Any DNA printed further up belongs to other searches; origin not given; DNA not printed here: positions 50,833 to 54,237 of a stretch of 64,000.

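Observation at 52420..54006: Full-length intein splitting the P-loop of translation initiation factor IF-2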

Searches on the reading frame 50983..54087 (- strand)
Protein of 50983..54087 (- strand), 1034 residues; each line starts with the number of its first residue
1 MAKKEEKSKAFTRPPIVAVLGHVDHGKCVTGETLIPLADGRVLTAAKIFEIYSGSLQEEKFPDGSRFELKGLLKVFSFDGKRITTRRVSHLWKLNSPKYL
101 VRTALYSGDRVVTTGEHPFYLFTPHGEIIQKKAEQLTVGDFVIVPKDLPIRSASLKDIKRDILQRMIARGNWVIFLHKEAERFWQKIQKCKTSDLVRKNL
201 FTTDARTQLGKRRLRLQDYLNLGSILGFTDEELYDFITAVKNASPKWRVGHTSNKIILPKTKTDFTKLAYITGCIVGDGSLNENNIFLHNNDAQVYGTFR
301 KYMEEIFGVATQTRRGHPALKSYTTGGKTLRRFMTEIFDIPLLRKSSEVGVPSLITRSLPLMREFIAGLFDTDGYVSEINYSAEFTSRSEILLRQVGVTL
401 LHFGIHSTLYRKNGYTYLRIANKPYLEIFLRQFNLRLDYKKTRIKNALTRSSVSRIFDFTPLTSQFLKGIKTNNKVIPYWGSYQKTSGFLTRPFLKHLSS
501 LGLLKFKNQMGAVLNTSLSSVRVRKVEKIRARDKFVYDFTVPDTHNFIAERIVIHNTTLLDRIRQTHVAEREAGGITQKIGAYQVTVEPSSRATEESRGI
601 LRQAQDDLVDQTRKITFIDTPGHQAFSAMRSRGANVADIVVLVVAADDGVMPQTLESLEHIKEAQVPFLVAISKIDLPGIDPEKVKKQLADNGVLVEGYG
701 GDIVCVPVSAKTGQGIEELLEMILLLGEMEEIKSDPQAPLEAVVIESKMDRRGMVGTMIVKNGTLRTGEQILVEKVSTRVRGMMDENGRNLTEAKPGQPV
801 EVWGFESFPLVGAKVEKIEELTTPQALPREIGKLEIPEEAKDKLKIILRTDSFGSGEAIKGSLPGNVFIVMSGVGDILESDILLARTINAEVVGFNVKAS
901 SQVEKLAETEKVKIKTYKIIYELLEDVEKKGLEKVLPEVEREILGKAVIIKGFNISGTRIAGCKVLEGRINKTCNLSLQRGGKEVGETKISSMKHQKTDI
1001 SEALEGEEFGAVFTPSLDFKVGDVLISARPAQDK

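Call 4: search_protein_families(library=pfam, proteins=[window:50983-54087:-], max_evalue=0.01)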
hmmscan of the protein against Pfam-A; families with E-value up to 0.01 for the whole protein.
window:50983-54087:- (1034 aa): 8 families
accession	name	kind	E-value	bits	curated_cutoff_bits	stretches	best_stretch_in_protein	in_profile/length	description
PF00009.33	GTP_EFTU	-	1.3e-34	119.9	26.5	1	557-724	17-183/188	Elongation factor Tu GTP binding domain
PF11987.13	IF-2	-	1.2e-25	90.1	27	1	837-928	20-117/117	Translation-initiation factor 2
PF14890.11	Intein_splicing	-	1.7e-22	80.3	35.8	1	75-556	25-155/155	Intein splicing domain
PF14528.11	LAGLIDADG_3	-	5.5e-21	75.1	22.5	2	362-432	3-80/82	LAGLIDADG-like domain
PF22042.2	EF-G_D2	-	3.7e-15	56.2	27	1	739-815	1-81/84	Elongation factor G domain 2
PF14578.12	GTP_EFTU_D4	-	6.1e-05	23.3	23.8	1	955-1010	15-67/86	Elongation factor Tu domain 4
PF03144.31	GTP_EFTU_D2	-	0.00011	23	30.3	0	753-800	1-54/73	Elongation factor Tu domain 2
PF01926.29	MMR_HSR1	-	0.00013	22.4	21.9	1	605-674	37-113/113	50S ribosome-binding GTPase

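Call 12: list_cluster_members(proteins=[window:50986-54087:-, P0001, window:54097-55317:-])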
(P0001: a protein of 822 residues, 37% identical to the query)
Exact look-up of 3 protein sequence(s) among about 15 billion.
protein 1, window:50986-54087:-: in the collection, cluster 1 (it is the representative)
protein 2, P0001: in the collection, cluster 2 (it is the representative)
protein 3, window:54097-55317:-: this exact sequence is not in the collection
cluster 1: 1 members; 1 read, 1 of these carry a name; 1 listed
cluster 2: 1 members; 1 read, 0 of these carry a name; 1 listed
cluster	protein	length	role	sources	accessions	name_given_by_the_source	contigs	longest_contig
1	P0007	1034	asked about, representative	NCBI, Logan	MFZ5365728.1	MAG: GTP-binding protein [Patescibacteria group bacterium]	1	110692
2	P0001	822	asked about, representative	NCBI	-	-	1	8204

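Call 67: search_protein_families(library=ncbifam, proteins=[window:50986-54087:-], max_evalue=1e-10)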
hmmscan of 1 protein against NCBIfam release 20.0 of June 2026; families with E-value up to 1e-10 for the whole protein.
window:50986-54087:- (1034 aa): 21 families
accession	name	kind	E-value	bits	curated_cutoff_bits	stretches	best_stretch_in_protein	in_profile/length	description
TIGR00487.1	IF-2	equivalog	1.3e-129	433.6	424.4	1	556-1026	100-575/587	translation initiation factor IF-2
NF011418.0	PRK14845.1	equivalog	3.6e-95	319.7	756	3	517-677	437-590/1049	translation initiation factor IF-2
NF003078.0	PRK04004.1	equivalog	2.3e-64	218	468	2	556-677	24-140/598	translation initiation factor IF-2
TIGR00491.2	aIF-2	equivalog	4.8e-61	206.9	554.75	2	13-677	3-133/591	translation initiation factor IF-2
TIGR01393.1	lepA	equivalog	3.9e-23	81.7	533.9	1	610-774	67-225/595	translation elongation factor 4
TIGR00475.1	selB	equivalog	1e-21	77.3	242.25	1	611-786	49-226/581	selenocysteine-specific translation elongation factor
TIGR00231.1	small_GTP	domain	4.6e-21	75.3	42.5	1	557-723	17-162/164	GTP-binding protein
NF006207.0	PRK08332.1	equivalog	5.4e-19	67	2400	0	267-413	1004-1147/1684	vitamin B12-dependent ribonucleotide reductase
NF012153.1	tet_protect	equivalog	1.9e-16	59.5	775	1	575-690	25-142/614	tetracycline resistance ribosomal protection protein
TIGR03680.1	eif2g_arch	equivalog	5.6e-16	58.7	514.5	1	569-747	34-214/407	translation initiation factor IF-2 subunit gamma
TIGR01394.1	TypA_BipA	equivalog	8.6e-15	54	757.3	1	591-808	41-278/594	translational GTPase TypA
NF003077.0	PRK04000.1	equivalog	2.3e-14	53.4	315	1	573-746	42-217/412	translation initiation factor IF-2 subunit gamma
NF009381.0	PRK12740.1-5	subfamily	5.5e-14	51.5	583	1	605-692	66-153/692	elongation factor G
NF011491.0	PRK14898.1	equivalog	2.2e-12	45.9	783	1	81-558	133-545/860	DNA-directed RNA polymerase subunit A''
NF008969.0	PRK12317.1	subfamily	2.5e-12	46.1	502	1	595-799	66-288/426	elongation factor 1-alpha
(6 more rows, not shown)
